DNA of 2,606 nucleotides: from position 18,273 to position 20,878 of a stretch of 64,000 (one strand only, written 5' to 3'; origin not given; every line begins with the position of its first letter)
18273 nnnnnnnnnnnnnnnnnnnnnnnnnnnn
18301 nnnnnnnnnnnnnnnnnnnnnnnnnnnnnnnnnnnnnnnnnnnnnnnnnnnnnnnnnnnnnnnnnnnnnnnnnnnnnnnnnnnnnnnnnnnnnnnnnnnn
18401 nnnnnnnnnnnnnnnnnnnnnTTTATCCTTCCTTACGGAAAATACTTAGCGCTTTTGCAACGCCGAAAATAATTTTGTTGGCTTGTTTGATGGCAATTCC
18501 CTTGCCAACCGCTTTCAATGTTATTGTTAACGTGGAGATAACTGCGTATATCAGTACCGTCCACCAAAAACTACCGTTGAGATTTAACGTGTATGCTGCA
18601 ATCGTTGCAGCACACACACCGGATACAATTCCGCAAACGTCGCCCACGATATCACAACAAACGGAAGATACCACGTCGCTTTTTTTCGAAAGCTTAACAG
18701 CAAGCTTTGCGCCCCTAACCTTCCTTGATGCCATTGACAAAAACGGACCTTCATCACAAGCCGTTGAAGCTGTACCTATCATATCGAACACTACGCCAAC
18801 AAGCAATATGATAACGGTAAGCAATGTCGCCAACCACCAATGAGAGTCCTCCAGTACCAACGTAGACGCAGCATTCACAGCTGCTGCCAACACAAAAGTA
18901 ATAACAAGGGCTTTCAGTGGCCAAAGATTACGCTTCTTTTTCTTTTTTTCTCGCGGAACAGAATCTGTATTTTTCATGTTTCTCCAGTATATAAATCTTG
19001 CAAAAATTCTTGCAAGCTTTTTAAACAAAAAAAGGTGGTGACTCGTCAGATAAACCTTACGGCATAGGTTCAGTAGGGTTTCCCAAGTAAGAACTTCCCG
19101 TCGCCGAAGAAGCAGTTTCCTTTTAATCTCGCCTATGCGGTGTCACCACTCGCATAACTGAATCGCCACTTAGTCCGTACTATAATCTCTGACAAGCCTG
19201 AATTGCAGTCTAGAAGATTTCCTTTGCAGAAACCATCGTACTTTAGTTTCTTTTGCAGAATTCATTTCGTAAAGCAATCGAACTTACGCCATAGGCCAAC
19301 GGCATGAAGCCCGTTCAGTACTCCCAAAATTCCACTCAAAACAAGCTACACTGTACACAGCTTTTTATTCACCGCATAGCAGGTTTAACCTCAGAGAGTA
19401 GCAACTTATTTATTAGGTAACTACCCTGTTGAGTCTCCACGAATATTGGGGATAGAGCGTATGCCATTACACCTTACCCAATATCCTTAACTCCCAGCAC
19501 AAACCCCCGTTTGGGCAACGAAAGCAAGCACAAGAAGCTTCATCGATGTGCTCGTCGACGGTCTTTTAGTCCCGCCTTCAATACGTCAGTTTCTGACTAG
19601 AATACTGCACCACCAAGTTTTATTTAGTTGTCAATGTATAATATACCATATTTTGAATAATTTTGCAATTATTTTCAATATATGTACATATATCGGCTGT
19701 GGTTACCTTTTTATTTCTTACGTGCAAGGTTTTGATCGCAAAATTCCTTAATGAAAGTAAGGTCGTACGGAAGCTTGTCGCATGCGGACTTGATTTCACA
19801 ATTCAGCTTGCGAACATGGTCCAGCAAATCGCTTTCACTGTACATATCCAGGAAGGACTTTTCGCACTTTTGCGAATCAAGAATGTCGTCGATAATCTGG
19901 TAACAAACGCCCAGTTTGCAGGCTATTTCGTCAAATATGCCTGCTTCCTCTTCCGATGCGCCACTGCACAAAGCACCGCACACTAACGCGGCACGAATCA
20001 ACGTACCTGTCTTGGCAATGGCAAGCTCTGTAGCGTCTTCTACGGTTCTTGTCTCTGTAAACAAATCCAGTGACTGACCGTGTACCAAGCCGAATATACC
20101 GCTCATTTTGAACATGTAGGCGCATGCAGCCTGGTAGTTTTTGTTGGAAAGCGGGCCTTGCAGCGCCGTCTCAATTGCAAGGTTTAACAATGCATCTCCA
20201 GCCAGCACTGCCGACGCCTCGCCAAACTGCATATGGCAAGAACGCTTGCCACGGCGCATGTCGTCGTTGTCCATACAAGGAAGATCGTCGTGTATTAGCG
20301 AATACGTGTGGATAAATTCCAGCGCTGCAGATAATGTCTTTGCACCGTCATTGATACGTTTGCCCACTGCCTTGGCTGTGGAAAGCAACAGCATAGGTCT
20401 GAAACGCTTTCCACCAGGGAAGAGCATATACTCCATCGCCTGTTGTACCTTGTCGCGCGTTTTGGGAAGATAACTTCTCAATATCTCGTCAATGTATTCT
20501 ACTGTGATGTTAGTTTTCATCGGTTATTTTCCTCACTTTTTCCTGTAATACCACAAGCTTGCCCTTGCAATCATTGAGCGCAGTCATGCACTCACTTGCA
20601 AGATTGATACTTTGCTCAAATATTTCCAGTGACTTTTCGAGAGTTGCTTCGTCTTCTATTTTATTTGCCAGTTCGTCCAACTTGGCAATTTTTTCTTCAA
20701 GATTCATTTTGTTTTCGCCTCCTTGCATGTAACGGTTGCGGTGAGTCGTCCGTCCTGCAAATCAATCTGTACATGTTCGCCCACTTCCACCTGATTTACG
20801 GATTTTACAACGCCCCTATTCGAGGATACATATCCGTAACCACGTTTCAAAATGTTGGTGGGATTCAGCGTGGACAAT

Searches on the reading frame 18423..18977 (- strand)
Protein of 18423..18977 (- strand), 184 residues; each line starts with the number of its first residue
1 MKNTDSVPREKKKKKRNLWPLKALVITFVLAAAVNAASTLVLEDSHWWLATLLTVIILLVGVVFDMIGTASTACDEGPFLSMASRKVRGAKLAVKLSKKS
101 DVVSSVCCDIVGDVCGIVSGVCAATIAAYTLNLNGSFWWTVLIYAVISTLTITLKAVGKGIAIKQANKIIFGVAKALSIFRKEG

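Call 4: search_protein_families(library=pfam, proteins=[window:18423-18977:-])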
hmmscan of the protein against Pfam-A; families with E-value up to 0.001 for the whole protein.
window:18423-18977:- (184 aa): 0 families

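Call 8: search_protein_families(library=ncbifam, proteins=[window:18423-18977:-], max_evalue=0.01)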
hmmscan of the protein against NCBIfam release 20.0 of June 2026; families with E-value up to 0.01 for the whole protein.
window:18423-18977:- (184 aa): 0 families

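Call 10: find_homologous_proteins(query=window:18423-18977:-)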
Query window:18423-18977:- (184 aa): 451 proteins with E <= 0.001 among 626 candidates; the best 120 are listed.
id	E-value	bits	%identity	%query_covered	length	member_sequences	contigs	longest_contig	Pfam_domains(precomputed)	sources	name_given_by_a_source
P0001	1.4e-110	385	100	100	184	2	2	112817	-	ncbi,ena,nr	ncbi:MAG: Mg2+ and Co2+ transporter CorB [Clostridiales bacterium]|nr:Mg2+ and Co2+ transporter CorB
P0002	9.1e-101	353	78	100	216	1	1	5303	-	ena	-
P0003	4.2e-99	348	94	91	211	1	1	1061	-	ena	-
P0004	9.6e-99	346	76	100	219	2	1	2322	-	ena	-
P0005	5.1e-97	341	75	100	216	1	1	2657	-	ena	-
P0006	1.8e-96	339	74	100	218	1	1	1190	-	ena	-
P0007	6.8e-94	331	74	100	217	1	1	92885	-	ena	-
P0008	1.3e-93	330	74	100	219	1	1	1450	-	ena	-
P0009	2.1e-93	329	73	100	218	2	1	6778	-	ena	-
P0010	9.3e-93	327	73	100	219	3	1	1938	-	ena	-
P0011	1.8e-92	326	73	100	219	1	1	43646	-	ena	-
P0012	5.7e-87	308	71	100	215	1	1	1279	-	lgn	-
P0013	4.1e-86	305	68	100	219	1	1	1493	-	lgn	-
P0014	7.6e-86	304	71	100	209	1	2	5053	-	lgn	-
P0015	4.1e-85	302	67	100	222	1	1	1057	-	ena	-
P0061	9.8e-72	258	71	99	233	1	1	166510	PF01595.26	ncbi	-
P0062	1.1e-71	258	60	100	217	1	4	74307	PF01595.26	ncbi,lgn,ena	-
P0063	1.6e-71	258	60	100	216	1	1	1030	PF01595.26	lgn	-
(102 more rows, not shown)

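Call 18: find_encoding_contigs(protein=P0001, flank=3000, max_places=4)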
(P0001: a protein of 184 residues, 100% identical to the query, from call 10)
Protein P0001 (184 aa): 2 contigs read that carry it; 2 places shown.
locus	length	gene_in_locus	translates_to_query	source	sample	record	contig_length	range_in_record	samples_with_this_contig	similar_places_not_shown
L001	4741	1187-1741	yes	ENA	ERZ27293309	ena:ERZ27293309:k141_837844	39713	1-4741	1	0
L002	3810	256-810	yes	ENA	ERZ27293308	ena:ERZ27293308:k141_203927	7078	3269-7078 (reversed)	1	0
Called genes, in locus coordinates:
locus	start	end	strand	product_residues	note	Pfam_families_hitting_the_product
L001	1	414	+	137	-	?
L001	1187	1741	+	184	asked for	-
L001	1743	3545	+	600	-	PF13292:DXP_synthase_N, PF00456:Transketolase_N (faint), PF02779:Transket_pyr, PF02780:Transketolase_C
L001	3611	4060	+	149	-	PF01316:Arg_repressor, PF02863:Arg_repressor_C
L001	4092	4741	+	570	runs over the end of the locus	PF02463:SMC_N, PF13175:AAA_15, PF13476:AAA_23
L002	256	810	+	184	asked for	-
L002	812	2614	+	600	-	PF13292:DXP_synthase_N, PF00456:Transketolase_N (faint), PF02779:Transket_pyr, PF02780:Transketolase_C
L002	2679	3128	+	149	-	PF01316:Arg_repressor, PF02863:Arg_repressor_C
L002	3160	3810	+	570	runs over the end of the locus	PF02463:SMC_N, PF13175:AAA_15 (weak), PF13476:AAA_23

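Call 20: find_related_loci(query=A1, collection=genome_contigs, flank=3000)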
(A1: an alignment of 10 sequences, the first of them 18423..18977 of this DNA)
Query A1 (184 aa) in genome_contigs; peptide patterns used: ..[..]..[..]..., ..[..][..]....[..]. (x = any residue, [..] = any of these).
599 stretches matched a pattern (row limit reached: there are more); 582 encode a relative of the query (tblastn E <= 1e-3); the best 80 are kept; 80 distinct loci.
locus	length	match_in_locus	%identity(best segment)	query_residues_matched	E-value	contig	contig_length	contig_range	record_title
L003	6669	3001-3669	66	1-184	7e-86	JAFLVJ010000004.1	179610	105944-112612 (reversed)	MAG: Clostridiales bacterium isolate HAN102 Seq4, whole genome shotgun sequence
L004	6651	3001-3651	60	1-184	2e-75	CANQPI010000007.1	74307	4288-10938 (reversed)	MAG: uncultured Clostridia bacterium isolate Lapin-012__bin2 genome assembly, contig: Lapin-012__NODE_672_length_74307_c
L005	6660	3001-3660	58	1-184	2e-73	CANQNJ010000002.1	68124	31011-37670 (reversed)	MAG: uncultured Clostridia bacterium isolate Lapin-012__bin45 genome assembly, contig: Lapin-012__NODE_782_length_68124_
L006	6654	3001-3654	61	1-184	5e-72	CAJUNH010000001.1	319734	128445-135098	MAG TPA_asm: uncultured Christensenellaceae bacterium isolate MGBC160019 genome assembly, contig: MGBC160019.1, whole ge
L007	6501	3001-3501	66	18-183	9e-70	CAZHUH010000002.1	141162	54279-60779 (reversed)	MAG TPA_asm: uncultured Oscillospiraceae bacterium isolate SRP222994_co1_570 genome assembly, contig: NODE_69_length_141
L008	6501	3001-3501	66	17-184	1e-68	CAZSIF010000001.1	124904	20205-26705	MAG TPA_asm: uncultured Oscillospiraceae bacterium isolate SRP225648_co1_953 genome assembly, contig: NODE_134_length_12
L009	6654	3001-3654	60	1-184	2e-68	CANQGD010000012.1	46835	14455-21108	MAG: uncultured Clostridia bacterium isolate Lapin-005__bin73 genome assembly, contig: Lapin-005__NODE_951_length_46835_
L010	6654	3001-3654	56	1-184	7e-67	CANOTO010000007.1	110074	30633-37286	MAG TPA_asm: uncultured Clostridia bacterium isolate SRR15604565_bin.18_metawrap_v1.3_MAG genome assembly, contig: NODE.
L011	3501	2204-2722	63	17-184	1e-64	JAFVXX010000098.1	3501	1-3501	MAG: Clostridia bacterium isolate RGIG5495 Sheep_Colon.Co__c1820098, whole genome shotgun sequence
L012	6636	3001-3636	51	1-184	6e-59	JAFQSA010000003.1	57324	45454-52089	MAG: Clostridia bacterium isolate RGIG2098 Goat_Colon-3__c7156, whole genome shotgun sequence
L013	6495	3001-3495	59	23-184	3e-58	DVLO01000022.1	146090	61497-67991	MAG TPA_asm: Candidatus Limihabitans stercoravium isolate 3394 CHK57__C244616_L146090_ERR2241743, whole genome shotgun s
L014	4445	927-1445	51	10-183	1e-52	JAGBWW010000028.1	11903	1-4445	MAG: Clostridia bacterium isolate RGIG9520 Yak_Cecum.Co__c1356843, whole genome shotgun sequence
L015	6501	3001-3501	53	17-183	4e-48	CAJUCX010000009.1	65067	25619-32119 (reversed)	MAG TPA_asm: uncultured Christensenellaceae bacterium isolate MGBC129327 genome assembly, contig: MGBC129327.9, whole ge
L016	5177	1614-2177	41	1-183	3e-42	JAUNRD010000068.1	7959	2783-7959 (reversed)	MAG: Clostridia bacterium isolate S3M_St_2 NODE_2222_length_7959_cov_5.499241, whole genome shotgun sequence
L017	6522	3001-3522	41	10-181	2e-40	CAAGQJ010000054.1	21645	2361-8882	MAG TPA_asm: Bacilli bacterium, isolate HGM10836, WGS project CAAGQJ010000000 data, contig: SRS820617_35_k75_260564, who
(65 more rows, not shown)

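Call 29: find_encoding_contigs(protein=P0007, flank=3000, max_places=2)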
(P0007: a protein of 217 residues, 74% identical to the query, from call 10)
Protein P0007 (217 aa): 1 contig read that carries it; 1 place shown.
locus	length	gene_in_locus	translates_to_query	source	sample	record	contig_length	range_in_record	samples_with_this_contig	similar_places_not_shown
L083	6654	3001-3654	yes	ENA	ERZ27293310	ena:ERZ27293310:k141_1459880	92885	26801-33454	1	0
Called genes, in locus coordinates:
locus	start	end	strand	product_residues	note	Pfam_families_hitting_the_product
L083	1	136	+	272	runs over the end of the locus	PF00763:THF_DHG_CYH, PF02882:THF_DHG_CYH_C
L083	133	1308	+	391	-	PF13742:tRNA_anti_2, PF01336:tRNA_anti-codon (faint), PF02601:Exonuc_VII_L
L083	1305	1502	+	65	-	PF02609:Exonuc_VII_S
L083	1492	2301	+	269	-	PF00348:polyprenyl_synt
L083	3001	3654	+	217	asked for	-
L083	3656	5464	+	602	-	PF13292:DXP_synthase_N, PF00456:Transketolase_N (faint), PF02779:Transket_pyr, PF02780:Transketolase_C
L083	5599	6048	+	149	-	PF01316:Arg_repressor, PF02863:Arg_repressor_C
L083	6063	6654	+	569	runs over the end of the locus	PF02463:SMC_N, PF13175:AAA_15, PF13476:AAA_23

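Call 30: find_encoding_contigs(protein=P0011, flank=3000, max_places=2)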
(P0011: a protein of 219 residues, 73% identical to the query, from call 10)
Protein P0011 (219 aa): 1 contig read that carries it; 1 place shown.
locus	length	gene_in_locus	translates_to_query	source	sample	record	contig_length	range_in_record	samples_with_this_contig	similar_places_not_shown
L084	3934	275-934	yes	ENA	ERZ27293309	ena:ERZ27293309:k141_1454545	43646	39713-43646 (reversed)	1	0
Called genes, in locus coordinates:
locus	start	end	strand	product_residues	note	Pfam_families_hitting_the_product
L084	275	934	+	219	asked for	-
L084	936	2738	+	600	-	PF13292:DXP_synthase_N, PF00456:Transketolase_N (faint), PF02779:Transket_pyr, PF02780:Transketolase_C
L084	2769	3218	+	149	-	PF01316:Arg_repressor, PF02863:Arg_repressor_C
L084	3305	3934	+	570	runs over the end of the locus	PF02463:SMC_N, PF13175:AAA_15 (weak), PF13476:AAA_23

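Call 31: find_encoding_contigs(protein=P0002, flank=3000, max_places=2)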
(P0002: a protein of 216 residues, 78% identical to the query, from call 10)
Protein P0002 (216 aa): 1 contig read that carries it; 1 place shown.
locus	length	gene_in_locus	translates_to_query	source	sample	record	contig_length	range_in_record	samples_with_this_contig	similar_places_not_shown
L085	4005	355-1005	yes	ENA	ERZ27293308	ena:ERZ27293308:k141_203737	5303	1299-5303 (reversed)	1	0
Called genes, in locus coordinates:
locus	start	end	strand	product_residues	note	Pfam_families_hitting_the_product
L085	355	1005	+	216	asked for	-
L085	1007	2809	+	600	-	PF13292:DXP_synthase_N, PF02779:Transket_pyr, PF02780:Transketolase_C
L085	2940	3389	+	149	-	PF01316:Arg_repressor, PF02863:Arg_repressor_C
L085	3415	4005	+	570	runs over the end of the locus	PF02463:SMC_N, PF13175:AAA_15 (weak), PF13476:AAA_23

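Call 47: list_cluster_members(proteins=[P0001])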
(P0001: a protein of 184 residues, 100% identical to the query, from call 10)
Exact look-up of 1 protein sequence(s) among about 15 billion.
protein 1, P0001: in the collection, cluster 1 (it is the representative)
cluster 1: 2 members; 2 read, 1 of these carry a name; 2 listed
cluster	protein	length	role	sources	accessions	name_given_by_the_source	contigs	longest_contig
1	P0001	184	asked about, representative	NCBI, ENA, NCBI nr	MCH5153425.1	MAG: Mg2+ and Co2+ transporter CorB [Clostridiales bacterium] | Mg2+ and Co2+ transporter CorB [Clostridiales bacterium]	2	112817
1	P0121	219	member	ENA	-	-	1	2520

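Call 68: search_solved_structures(query=A5, max_evalue=1)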
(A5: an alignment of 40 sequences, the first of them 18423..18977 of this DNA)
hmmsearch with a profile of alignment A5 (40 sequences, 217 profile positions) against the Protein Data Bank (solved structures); distinct sequences matched with E-value up to 1: 1.
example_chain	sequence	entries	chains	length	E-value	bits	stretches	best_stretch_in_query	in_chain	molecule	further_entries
1zva_A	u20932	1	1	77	0.31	13.8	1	123-167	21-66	E2 glycoprotein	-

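Call 70: search_protein_families(library=pfam, alignment_id=A5, max_evalue=1)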
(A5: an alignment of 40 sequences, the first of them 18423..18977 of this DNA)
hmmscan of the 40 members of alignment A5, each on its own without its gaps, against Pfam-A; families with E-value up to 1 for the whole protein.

A. member 1, window:18423-18977:- (184 aa): 5 families
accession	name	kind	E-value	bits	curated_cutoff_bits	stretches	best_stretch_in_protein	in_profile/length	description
PF01595.25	CNNM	-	0.008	16.3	28.4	1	52-181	1-128/181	Cyclin M transmembrane N-terminal domain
PF19868.4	DUF6341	-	0.014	15.4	26.4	1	42-64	3-25/50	Family of unknown function (DUF6341)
PF05620.16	TMEM208_SND2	-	0.036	14.3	22.9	1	10-77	6-76/167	SRP-independent targeting protein 2/TMEM208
PF18184.6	SLATT_3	-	0.11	13.1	26.3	0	12-64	13-62/155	SMODS and SLOG-associating 2TM effector domain 3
PF07332.16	Phage_holin_3_6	-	0.53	10.8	28.4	0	102-157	33-88/116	Putative Actinobacterial Holin-X, holin superfamily III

B. families by the number of members that match (of 40 scanned): 45 families (the first 25 are shown)
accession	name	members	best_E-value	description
PF01595.25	CNNM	32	1.8e-06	Cyclin M transmembrane N-terminal domain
PF20990.2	DUF2207_C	20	0.003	Predicted membrane protein (DUF2207) C-terminal domain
PF19868.4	DUF6341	10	0.014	Family of unknown function (DUF6341)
PF18184.6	SLATT_3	10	0.034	SMODS and SLOG-associating 2TM effector domain 3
PF07332.16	Phage_holin_3_6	8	0.0017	Putative Actinobacterial Holin-X, holin superfamily III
PF16134.10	THOC2_N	6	0.00058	THO complex subunit 2 N-terminus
PF20705.2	DUF6821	6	0.00098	Family of unknown function (DUF6821)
PF04882.17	Peroxin-3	5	0.038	Peroxin-3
PF09716.15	ETRAMP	5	0.063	Malarial early transcribed membrane protein (ETRAMP)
PF14812.11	PBP1_TM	4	0.0046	Transmembrane domain of transglycosylase PBP1 at N-terminal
PF11877.13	DUF3397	4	0.039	Protein of unknown function (DUF3397)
PF20524.3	DUF6739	3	0.023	Family of unknown function (DUF6739)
PF04647.20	AgrB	3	0.027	Accessory gene regulator B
PF05620.16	TMEM208_SND2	3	0.036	SRP-independent targeting protein 2/TMEM208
PF00487.30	FA_desaturase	3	0.069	Fatty acid desaturase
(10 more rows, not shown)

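Call 71: predict_structure(alignment_id=A5)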
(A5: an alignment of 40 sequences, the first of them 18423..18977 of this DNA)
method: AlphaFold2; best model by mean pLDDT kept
length: 184 residues; sequences in the alignment: 40
mean_pLDDT: 71.2   pTM: 0.62
mean pLDDT of the five models: 71.2, 70.8, 66.6, 65.5, 56.5
residues with pLDDT >= 90: 0; 70-90: 124; 50-70: 41; < 50: 19
segments of 3 or more residues with pLDDT < 50: 1-16, 182-184
pLDDT, mean of each block of 10 residues (from residue 1): 42 51 69 68 63 77 83 79 78 80 78 74 69 66 77 78 82 78 48
secondary structure, 60 per line:
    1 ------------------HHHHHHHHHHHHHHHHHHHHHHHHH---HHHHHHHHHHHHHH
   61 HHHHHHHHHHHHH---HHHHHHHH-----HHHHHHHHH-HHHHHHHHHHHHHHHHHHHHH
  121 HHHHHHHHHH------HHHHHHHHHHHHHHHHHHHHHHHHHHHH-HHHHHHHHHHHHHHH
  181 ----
elements in order: H19-43 H47-73 H77-84 H90-98 H100-130 H137-164 H166-180

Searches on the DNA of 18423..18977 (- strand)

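Call 21: search_rna_families(sources=[L003, L004, L005, L006, L007, L008, L009, L010, L011, L012, L013, L014, L015, L016, L017, L018, L019, L020, L021, L022], threshold=gathering)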
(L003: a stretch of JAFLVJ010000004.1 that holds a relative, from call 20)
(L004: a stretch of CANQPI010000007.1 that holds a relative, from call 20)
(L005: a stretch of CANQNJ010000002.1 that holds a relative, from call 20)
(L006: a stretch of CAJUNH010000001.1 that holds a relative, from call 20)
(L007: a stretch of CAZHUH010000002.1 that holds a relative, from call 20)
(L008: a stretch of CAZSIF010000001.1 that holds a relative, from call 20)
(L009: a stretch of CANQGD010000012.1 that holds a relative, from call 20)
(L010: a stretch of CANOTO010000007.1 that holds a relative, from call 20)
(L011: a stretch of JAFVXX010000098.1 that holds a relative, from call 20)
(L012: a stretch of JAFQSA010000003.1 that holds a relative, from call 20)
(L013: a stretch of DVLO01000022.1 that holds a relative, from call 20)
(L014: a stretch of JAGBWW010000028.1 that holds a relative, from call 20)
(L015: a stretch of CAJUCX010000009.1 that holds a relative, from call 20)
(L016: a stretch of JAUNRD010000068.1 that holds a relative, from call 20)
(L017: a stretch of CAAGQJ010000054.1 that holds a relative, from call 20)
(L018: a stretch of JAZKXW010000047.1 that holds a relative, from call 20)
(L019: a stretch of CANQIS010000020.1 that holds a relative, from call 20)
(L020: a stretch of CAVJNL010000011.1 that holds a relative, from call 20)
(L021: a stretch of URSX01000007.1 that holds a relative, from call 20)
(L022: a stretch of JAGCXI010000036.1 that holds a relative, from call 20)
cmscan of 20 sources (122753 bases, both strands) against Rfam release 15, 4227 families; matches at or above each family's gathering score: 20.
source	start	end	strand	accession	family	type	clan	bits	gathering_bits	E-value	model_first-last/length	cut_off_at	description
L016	889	1504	+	RF01071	OLE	Gene;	-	477.4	50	1e-136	1-616/616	no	Ornate Large Extremophilic RNA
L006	2373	2981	+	RF01071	OLE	Gene;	-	468.4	50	4.8e-134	1-616/616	no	Ornate Large Extremophilic RNA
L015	2308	2910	+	RF01071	OLE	Gene;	-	462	50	3.9e-132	1-616/616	no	Ornate Large Extremophilic RNA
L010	2335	2941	+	RF01071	OLE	Gene;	-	452.5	50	2.5e-129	1-616/616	no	Ornate Large Extremophilic RNA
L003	2384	2990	+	RF01071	OLE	Gene;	-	452.2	50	3.1e-129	1-616/616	no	Ornate Large Extremophilic RNA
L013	2237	2844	+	RF01071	OLE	Gene;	-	450.4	50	1e-128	1-616/616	no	Ornate Large Extremophilic RNA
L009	2357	2965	+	RF01071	OLE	Gene;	-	447.4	50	8.5e-128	1-616/616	no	Ornate Large Extremophilic RNA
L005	2340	2947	+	RF01071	OLE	Gene;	-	444.7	50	5.3e-127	1-616/616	no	Ornate Large Extremophilic RNA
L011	1494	2102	+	RF01071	OLE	Gene;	-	443.3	50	1.3e-126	1-616/616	no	Ornate Large Extremophilic RNA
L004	2333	2942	+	RF01071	OLE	Gene;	-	439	50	2.5e-125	1-616/616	no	Ornate Large Extremophilic RNA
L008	2214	2823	+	RF01071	OLE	Gene;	-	438.3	50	4.2e-125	1-616/616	no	Ornate Large Extremophilic RNA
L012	2315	2927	+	RF01071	OLE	Gene;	-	438.1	50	4.6e-125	1-616/616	no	Ornate Large Extremophilic RNA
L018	2359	3004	+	RF01071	OLE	Gene;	-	436.7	50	1.2e-124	1-616/616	no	Ornate Large Extremophilic RNA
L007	1909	2523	+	RF01071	OLE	Gene;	-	435.1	50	3.6e-124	1-616/616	no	Ornate Large Extremophilic RNA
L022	1749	2343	+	RF01071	OLE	Gene;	-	434.3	50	6.4e-124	1-616/616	no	Ornate Large Extremophilic RNA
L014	250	861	+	RF01071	OLE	Gene;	-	429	50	2.4e-122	1-616/616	no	Ornate Large Extremophilic RNA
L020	2300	2968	+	RF01071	OLE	Gene;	-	411.5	50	3.7e-117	1-616/616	no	Ornate Large Extremophilic RNA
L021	2299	2967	+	RF01071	OLE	Gene;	-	403.4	50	9.4e-115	1-616/616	no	Ornate Large Extremophilic RNA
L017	2309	2915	+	RF01071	OLE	Gene;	-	391.3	50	3.7e-111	1-616/616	no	Ornate Large Extremophilic RNA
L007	3973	4046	-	RF00005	tRNA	Gene; tRNA;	CL00001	70.7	29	3.8e-13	1-71/71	no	tRNA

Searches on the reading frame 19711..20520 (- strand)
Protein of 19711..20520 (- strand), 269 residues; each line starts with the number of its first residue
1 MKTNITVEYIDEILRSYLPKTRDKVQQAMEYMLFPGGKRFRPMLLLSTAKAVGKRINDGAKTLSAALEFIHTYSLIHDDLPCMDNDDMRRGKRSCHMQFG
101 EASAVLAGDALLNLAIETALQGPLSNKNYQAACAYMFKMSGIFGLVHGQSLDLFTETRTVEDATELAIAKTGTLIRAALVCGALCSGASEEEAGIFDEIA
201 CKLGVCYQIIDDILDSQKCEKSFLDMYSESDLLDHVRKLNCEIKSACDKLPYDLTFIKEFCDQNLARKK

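Call 4: search_protein_families(library=pfam, proteins=[window:19711-20520:-])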
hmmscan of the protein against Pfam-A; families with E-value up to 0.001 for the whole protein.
window:19711-20520:- (269 aa): 1 family
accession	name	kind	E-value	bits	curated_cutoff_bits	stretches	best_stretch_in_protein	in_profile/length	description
PF00348.22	polyprenyl_synt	-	2.8e-45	154.9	27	1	24-221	3-196/251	Polyprenyl synthetase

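Call 8: search_protein_families(library=ncbifam, proteins=[window:19711-20520:-], max_evalue=0.01)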
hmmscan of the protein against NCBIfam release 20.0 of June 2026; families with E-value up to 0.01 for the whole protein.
window:19711-20520:- (269 aa): 16 families
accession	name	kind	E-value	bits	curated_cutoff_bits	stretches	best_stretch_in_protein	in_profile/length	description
NF045485.1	FPPsyn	subfamily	1.3e-61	208.3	275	1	8-220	6-224/288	farnesyl diphosphate synthase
NF045685.1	GGPPSynCrtE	equivalog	2.8e-48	164.4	460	1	20-219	25-228/293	geranylgeranyl diphosphate synthase CrtE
NF007877.0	PRK10581.1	equivalog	7.1e-47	160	321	1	17-215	24-227/299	(2E,6E)-farnesyl diphosphate synthase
NF041169.1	f2_encap_cargo4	exception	6.4e-43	147.3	450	1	20-215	22-224/334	family 2 encapsulin nanocompartment cargo protein polyprenyl transferase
NF040698.1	IdsA_Meth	equivalog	2.2e-42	145.5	468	1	9-221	17-227/328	short chain isoprenyl diphosphate synthase IdsA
NF041003.1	GGPP_syn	equivalog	3.3e-36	125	500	1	7-220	10-223/326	geranylgeranyl diphosphate synthase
NF045628.1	HxpDPsynlarge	equivalog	3.2e-26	92.1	500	1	7-221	5-212/311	hexaprenyl-diphosphate synthase large subunit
NF045549.1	GGPPsyn_IdsB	equivalog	7.7e-26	90.9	475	1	36-214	64-239/346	geranylgeranyl diphosphate synthase IdsB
NF008140.0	PRK10888.1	equivalog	1.5e-25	90.2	412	1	24-218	31-218/323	octaprenyl diphosphate synthase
TIGR02748.1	GerC3_HepT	equivalog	4.7e-24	85.1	456.55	1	7-222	13-221/319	heptaprenyl diphosphate synthase component II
TIGR02749.1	prenyl_cyano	equivalog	5.1e-24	84.9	383.2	1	21-222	28-225/322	solanesyl diphosphate synthase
NF040789.2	gerfarn_diphsyn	equivalog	1e-23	84.1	560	1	10-235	18-257/345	geranylfarnesyl diphosphate synthase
NF042417.1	NPPPS_Mycobact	equivalog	1.1e-22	80.5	600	1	6-217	25-229/335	nonaprenyl/(2E,6E)-farnesyl/geranylgeranyl diphosphat synthase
NF040627.1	GFPS_Meth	equivalog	6.1e-20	71.8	600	1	16-219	18-213/285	geranylfarnesyl diphosphate synthase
NF040936.1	hexpp_archaea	equivalog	1.8e-17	63.6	400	1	8-225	12-214/275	hexaprenyl pyrophosphate synthase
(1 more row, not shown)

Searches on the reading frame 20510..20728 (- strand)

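Call 4: search_protein_families(library=pfam, proteins=[window:20510-20728:-])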
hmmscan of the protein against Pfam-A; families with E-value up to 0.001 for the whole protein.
window:20510-20728:- (72 aa): 1 family
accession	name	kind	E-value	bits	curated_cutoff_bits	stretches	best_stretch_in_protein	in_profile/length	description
PF02609.21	Exonuc_VII_S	-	1.1e-08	35.4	24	1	11-58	2-50/52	Exonuclease VII small subunit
